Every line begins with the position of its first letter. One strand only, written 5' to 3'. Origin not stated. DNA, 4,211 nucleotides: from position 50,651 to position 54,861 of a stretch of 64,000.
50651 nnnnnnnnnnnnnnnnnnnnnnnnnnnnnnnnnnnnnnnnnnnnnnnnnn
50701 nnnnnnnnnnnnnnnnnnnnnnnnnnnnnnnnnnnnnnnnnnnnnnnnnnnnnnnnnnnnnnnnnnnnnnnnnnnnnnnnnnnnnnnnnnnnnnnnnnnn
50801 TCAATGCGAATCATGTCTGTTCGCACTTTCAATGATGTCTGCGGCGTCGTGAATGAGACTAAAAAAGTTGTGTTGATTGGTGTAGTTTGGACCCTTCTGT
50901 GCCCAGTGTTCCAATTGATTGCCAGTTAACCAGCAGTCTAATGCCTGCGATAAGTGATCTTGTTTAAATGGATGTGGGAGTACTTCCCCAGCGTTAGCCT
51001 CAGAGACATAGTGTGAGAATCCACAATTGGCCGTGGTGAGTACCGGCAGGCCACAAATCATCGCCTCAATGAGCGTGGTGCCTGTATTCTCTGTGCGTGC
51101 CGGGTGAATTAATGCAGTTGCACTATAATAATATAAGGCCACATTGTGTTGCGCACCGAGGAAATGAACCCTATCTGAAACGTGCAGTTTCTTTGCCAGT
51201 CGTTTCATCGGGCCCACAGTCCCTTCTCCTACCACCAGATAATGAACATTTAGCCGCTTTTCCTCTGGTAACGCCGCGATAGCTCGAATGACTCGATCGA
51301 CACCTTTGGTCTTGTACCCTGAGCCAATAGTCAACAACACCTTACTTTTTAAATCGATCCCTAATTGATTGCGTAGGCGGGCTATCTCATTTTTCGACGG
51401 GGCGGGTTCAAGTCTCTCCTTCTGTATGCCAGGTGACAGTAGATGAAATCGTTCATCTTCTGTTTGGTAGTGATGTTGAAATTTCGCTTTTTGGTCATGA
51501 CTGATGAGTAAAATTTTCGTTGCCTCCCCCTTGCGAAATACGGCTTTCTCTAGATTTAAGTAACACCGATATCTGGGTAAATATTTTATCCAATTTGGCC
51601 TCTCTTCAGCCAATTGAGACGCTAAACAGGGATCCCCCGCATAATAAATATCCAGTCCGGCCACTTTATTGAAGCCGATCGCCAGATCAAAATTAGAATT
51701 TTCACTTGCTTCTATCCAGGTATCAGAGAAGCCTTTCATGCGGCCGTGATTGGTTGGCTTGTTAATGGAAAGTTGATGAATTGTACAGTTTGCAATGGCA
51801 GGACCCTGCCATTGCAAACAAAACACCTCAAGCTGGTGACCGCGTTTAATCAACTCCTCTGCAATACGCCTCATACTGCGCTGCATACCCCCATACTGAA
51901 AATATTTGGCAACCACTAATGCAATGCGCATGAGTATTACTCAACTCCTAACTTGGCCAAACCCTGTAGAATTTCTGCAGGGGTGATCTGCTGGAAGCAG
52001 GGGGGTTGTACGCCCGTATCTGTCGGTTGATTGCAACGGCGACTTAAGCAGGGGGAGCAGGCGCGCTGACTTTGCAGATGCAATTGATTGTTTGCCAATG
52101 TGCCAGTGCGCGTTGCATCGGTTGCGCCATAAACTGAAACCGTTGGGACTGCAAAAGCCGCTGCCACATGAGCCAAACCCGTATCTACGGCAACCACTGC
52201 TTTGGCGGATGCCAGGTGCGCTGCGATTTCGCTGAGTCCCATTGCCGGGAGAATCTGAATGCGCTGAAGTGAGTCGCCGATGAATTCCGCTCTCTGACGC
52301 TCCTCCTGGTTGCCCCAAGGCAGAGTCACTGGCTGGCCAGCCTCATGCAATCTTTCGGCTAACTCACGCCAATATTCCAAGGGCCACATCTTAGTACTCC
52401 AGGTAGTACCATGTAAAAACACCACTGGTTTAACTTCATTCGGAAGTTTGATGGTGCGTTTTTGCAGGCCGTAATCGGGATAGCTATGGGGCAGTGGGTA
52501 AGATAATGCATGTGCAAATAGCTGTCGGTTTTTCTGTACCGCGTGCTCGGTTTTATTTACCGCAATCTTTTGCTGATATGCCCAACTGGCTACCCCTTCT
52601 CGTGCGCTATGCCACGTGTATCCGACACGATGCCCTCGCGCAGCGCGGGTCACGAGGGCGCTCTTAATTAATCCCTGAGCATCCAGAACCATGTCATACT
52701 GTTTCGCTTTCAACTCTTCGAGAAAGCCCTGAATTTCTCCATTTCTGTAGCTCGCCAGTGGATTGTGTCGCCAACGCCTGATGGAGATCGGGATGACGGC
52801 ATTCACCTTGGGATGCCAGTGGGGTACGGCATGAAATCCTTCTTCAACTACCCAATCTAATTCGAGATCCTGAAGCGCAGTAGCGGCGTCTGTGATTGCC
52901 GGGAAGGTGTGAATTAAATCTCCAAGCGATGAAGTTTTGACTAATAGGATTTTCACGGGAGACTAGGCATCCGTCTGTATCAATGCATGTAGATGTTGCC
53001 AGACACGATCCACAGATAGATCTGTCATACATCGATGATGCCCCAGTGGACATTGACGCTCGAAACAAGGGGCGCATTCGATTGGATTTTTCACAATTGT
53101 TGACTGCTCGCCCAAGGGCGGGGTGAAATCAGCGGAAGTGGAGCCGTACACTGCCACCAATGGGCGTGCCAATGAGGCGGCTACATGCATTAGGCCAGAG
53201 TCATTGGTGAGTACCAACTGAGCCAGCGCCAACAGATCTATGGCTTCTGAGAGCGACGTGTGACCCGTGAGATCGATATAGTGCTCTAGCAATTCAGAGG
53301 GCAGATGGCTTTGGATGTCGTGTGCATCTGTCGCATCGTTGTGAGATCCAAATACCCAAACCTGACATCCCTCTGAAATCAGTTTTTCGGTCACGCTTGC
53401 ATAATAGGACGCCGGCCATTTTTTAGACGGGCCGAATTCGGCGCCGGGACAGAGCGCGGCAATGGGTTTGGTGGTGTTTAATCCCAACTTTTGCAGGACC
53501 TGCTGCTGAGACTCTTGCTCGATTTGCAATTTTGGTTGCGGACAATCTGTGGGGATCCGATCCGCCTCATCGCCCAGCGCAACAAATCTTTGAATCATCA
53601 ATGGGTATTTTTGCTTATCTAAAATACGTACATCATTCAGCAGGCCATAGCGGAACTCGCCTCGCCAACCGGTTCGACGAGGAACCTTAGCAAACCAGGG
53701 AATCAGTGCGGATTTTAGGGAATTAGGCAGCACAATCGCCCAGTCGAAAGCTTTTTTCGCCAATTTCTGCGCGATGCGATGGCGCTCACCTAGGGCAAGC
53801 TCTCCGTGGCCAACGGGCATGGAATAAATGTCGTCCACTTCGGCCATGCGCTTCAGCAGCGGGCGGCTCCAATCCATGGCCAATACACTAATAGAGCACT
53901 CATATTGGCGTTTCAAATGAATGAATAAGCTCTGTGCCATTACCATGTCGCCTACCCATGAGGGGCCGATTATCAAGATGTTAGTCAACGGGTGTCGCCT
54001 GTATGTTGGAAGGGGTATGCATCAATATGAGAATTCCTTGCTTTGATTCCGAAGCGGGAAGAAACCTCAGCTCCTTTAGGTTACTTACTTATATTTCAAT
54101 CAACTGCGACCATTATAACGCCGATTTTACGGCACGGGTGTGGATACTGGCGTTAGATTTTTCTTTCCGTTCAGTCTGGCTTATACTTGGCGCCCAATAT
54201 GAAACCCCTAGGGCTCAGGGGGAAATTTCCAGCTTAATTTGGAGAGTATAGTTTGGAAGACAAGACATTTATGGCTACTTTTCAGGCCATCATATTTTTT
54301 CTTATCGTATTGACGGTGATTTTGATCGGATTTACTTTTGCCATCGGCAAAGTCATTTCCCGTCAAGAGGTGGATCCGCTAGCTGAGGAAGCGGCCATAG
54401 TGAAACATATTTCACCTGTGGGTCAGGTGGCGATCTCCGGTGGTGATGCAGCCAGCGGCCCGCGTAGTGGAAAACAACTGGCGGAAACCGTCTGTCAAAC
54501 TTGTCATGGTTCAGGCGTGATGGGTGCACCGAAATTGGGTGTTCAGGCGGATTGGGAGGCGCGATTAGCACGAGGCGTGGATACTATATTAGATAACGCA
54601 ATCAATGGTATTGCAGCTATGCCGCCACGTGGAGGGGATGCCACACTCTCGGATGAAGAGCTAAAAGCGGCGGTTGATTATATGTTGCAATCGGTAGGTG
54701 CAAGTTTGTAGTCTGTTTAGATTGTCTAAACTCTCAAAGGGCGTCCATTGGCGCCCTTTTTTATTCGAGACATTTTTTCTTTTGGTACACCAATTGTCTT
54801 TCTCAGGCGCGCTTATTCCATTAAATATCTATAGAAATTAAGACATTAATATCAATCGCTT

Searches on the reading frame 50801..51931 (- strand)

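Call 43: search_protein_families(library=pfam, proteins=[window:50801-51931:-])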
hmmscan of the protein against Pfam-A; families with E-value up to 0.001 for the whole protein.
window:50801-51931:- (376 aa): 4 families
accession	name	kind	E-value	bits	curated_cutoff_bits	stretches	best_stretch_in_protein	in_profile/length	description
PF00534.26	Glycos_transf_1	-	8.2e-33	113.8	26.4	1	185-343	4-165/172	Glycosyl transferases group 1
PF13692.12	Glyco_trans_1_4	-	7.6e-23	81.8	27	1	197-332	2-137/142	Glycosyl transferases group 1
PF13439.12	Glyco_transf_4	-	2.8e-09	37.7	28.5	1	13-173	1-170/170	Glycosyltransferase Family 4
PF20706.3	GT4-conflict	-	3.1e-07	30.2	26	1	158-318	170-329/385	Family 4 Glycosyltransferase in conflict systems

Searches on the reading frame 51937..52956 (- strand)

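Call 43: search_protein_families(library=pfam, proteins=[window:51937-52956:-])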
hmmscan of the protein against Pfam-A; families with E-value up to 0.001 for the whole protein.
window:51937-52956:- (339 aa): 1 family
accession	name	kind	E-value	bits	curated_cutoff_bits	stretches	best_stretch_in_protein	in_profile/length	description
PF01075.23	Glyco_transf_9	-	1.2e-66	225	22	1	79-309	5-242/247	Glycosyltransferase family 9 (heptosyltransferase)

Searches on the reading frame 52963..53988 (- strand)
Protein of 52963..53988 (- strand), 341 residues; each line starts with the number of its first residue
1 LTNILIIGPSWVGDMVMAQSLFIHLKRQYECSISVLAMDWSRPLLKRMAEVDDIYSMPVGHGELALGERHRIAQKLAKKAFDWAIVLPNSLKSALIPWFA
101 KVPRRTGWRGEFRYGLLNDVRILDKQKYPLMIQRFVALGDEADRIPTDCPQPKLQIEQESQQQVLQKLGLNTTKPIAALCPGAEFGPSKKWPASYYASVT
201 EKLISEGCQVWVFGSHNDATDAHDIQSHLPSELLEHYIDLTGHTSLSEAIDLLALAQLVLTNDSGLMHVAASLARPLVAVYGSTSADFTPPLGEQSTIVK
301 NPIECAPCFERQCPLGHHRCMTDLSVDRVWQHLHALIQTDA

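Call 43: search_protein_families(library=pfam, proteins=[window:52963-53988:-])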
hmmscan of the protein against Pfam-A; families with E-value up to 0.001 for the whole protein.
window:52963-53988:- (341 aa): 1 family
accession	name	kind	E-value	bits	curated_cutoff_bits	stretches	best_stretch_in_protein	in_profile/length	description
PF01075.23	Glyco_transf_9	-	3.4e-72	243.1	22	1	69-317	1-245/247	Glycosyltransferase family 9 (heptosyltransferase)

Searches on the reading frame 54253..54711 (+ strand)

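Call 43: search_protein_families(library=pfam, proteins=[window:54253-54711:+])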
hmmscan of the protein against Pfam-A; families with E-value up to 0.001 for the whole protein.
window:54253-54711:+ (152 aa): 2 families
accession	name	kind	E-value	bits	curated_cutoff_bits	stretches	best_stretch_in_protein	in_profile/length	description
PF13442.11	Cytochrome_CBB3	-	1.1e-16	61.3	27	1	70-144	3-68/68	Cytochrome C oxidase, cbb3-type, subunit III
PF00034.26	Cytochrom_C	-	1.7e-08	36.1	21.3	1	73-146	4-88/90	Cytochrome c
